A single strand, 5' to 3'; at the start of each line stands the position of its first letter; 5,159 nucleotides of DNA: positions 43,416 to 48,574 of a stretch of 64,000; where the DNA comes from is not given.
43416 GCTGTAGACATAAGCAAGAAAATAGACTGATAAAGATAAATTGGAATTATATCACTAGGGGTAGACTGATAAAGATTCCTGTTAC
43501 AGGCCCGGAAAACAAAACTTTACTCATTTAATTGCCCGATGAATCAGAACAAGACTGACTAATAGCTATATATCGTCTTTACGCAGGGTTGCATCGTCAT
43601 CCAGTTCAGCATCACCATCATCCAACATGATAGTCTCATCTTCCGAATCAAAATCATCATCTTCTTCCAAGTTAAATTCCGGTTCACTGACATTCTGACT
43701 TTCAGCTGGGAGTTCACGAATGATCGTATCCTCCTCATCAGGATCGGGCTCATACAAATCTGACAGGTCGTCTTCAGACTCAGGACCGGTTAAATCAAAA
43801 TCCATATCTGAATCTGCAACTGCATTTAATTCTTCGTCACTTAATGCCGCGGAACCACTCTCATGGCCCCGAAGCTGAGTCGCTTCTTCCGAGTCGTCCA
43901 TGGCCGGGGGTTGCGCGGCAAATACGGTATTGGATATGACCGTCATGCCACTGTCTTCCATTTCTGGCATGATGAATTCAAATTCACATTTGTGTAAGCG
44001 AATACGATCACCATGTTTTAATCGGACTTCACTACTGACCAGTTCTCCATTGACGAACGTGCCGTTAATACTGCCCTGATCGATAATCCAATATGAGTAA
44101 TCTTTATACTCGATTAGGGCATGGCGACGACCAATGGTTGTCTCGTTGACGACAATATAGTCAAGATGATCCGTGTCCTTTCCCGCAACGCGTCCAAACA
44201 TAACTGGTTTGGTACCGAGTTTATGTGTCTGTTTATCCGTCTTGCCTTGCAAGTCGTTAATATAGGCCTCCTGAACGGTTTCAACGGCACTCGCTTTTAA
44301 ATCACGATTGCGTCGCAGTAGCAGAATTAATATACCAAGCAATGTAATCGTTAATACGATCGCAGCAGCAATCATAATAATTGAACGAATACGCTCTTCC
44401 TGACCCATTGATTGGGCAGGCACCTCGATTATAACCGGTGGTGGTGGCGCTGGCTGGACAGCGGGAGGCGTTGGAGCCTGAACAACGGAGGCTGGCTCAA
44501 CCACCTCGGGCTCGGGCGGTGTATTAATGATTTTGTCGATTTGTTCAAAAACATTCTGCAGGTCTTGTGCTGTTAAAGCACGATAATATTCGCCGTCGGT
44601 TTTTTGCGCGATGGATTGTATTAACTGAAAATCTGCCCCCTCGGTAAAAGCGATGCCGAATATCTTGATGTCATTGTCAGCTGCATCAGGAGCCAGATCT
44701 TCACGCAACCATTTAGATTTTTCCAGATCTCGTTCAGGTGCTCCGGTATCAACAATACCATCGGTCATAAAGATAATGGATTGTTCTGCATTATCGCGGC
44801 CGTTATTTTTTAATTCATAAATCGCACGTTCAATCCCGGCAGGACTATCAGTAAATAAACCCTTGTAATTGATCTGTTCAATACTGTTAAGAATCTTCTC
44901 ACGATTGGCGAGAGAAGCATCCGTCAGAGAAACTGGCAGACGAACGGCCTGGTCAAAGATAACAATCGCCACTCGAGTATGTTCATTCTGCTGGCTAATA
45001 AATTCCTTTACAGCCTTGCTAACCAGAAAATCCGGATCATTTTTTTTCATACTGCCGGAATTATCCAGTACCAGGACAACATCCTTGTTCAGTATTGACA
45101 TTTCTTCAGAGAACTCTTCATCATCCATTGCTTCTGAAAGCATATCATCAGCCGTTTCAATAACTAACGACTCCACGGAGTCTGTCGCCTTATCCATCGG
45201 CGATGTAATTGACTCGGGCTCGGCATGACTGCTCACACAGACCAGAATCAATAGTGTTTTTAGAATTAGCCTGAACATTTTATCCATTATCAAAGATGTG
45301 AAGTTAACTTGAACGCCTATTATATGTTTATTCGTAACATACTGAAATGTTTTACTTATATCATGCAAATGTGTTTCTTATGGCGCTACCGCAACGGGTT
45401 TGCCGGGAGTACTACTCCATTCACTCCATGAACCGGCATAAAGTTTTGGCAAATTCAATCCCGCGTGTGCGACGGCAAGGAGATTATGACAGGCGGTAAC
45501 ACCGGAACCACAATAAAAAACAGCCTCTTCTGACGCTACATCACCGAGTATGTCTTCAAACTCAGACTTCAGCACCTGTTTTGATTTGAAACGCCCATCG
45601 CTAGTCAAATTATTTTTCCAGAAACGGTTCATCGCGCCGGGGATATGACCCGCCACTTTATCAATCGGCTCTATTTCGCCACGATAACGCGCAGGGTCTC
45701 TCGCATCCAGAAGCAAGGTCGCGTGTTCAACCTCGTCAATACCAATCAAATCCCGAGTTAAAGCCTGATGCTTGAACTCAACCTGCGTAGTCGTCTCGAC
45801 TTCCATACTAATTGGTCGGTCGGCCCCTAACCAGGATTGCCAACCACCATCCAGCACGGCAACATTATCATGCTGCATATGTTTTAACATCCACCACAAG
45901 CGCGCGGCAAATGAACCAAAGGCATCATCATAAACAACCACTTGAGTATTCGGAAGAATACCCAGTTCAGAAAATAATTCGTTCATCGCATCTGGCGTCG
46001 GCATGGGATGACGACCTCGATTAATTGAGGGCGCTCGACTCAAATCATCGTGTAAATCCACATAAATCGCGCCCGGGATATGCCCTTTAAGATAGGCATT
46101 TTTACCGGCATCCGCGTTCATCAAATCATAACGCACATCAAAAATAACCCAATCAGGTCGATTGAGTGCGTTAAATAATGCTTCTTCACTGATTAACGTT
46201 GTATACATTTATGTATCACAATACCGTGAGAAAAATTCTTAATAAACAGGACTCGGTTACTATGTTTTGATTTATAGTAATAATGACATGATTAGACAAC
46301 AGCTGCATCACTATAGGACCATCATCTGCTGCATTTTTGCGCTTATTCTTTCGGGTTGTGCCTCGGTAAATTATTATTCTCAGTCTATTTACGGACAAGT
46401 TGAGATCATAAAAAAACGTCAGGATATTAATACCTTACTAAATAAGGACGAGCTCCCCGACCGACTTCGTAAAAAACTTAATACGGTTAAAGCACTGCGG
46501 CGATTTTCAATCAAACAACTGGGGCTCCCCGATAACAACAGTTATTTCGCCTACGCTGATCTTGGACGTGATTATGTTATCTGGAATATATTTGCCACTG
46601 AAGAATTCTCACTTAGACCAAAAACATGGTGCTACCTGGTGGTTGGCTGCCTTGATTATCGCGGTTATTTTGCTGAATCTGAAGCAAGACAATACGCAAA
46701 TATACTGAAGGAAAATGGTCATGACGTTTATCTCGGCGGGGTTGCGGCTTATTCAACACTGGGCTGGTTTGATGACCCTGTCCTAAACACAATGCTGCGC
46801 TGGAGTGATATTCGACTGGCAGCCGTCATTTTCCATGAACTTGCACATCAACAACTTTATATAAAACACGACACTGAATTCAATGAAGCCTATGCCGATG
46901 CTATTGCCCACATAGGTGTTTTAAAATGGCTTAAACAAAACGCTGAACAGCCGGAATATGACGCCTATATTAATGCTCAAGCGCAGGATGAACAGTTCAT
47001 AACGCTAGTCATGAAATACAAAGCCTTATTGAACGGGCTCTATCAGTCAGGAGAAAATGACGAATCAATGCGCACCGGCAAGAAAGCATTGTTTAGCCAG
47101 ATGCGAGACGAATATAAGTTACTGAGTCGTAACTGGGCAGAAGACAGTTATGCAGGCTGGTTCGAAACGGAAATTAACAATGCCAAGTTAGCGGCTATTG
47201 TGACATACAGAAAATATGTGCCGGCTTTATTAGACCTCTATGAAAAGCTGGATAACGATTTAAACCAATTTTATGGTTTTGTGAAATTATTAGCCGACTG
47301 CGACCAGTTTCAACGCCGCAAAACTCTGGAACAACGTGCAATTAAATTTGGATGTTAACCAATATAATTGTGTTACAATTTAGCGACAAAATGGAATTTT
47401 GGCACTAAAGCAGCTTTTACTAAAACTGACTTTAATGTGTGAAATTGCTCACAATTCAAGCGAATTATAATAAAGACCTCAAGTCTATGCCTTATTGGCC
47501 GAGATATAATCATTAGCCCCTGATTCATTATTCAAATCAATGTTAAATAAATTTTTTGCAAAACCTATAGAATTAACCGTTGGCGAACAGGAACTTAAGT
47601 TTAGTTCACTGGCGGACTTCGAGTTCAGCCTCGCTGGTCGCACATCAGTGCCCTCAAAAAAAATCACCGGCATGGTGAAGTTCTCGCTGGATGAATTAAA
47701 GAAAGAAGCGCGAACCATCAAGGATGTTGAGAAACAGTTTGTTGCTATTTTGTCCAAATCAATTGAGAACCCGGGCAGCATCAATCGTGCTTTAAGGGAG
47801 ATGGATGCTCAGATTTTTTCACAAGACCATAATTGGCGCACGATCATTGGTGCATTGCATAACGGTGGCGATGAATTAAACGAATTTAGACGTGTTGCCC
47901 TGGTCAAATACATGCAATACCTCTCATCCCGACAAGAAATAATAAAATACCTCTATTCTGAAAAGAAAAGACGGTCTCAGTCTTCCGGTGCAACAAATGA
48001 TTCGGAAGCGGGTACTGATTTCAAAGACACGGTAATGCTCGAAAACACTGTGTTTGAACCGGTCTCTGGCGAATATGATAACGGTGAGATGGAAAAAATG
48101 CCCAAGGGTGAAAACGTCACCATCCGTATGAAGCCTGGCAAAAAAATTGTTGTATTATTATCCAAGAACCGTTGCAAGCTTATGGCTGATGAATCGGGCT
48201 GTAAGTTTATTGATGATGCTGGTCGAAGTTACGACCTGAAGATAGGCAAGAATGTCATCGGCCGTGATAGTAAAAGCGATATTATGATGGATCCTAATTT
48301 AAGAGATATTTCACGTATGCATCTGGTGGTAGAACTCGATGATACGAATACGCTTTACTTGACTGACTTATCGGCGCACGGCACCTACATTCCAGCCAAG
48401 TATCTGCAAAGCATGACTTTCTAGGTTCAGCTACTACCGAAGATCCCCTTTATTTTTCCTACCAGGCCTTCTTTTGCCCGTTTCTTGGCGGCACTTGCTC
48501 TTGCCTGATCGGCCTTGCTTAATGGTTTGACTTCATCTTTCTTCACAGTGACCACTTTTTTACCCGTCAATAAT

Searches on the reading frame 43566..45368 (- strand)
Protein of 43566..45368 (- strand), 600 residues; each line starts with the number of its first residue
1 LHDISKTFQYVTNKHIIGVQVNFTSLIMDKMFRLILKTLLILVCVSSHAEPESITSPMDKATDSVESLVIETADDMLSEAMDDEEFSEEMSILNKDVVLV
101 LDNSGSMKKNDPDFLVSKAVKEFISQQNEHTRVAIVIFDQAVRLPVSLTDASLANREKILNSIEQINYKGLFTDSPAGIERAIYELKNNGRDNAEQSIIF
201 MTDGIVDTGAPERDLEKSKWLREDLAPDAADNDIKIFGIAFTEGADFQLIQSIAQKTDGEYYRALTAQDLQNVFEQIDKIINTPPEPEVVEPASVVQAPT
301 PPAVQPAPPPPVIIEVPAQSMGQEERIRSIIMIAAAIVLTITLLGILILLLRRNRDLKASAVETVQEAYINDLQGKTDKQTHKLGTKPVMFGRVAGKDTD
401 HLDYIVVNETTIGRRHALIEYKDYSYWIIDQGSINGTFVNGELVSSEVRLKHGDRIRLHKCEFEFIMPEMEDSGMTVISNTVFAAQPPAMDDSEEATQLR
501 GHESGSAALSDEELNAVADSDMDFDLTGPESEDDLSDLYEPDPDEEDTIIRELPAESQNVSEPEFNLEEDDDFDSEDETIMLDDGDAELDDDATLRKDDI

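Call 81: search_protein_families(library=pfam, proteins=[window:43566-45368:-], max_evalue=0.00001)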
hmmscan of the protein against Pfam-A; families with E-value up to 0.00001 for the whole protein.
window:43566-45368:- (600 aa): 4 families
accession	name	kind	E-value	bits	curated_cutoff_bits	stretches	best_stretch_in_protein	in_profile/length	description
PF00092.34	VWA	-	3.5e-21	76.6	23.8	1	96-276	1-174/174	von Willebrand factor type A domain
PF00498.31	FHA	-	8.6e-16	58.6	20.7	1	404-458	10-66/67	FHA domain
PF13519.12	VWA_2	-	4.8e-13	50.1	27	1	97-204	1-106/107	von Willebrand factor type A domain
PF16697.10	Yop-YscD_cpl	-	2.3e-06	28.2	33.2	1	374-465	4-90/94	Inner membrane component of T3SS, cytoplasmic domain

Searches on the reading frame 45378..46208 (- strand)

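Call 81: search_protein_families(library=pfam, proteins=[window:45378-46208:-], max_evalue=0.00001)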
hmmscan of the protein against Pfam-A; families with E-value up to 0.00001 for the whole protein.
window:45378-46208:- (276 aa): 1 family
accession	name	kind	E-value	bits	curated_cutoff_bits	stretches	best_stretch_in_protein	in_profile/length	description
PF00581.25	Rhodanese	-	2.4e-31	108.6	22.2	2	11-127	5-100/102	Rhodanese-like domain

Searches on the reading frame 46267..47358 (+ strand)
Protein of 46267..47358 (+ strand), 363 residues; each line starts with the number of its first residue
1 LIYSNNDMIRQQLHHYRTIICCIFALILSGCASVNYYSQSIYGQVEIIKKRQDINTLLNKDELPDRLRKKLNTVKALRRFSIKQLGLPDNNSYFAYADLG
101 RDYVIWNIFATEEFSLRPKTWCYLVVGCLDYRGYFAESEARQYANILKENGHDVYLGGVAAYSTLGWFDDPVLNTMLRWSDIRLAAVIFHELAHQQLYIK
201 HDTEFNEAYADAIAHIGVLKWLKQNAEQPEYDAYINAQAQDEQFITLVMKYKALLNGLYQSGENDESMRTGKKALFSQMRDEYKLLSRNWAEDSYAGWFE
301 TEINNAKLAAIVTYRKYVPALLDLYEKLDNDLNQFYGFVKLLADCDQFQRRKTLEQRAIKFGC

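Call 81: search_protein_families(library=pfam, proteins=[window:46267-47358:+], max_evalue=0.00001)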
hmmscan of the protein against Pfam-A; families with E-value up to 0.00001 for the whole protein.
window:46267-47358:+ (363 aa): 1 family
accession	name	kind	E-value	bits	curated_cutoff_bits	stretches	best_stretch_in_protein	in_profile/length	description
PF10023.15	Aminopep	-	9.7e-113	377.2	25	1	36-354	2-322/322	Putative aminopeptidase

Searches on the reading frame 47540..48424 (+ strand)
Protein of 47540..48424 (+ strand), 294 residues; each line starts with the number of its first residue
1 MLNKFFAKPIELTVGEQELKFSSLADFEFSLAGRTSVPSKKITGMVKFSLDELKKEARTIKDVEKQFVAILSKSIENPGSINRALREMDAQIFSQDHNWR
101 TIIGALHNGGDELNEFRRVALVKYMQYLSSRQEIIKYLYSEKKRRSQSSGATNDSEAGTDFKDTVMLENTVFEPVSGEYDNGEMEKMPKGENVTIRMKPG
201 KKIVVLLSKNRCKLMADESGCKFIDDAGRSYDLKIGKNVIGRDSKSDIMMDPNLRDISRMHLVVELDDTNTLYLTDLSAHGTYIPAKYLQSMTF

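Call 81: search_protein_families(library=pfam, proteins=[window:47540-48424:+], max_evalue=0.00001)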
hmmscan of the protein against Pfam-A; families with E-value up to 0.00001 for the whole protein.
window:47540-48424:+ (294 aa): 1 family
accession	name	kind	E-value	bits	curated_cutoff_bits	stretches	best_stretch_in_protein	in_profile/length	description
PF00498.31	FHA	-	5.5e-09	36.8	20.7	1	239-289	2-51/67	FHA domain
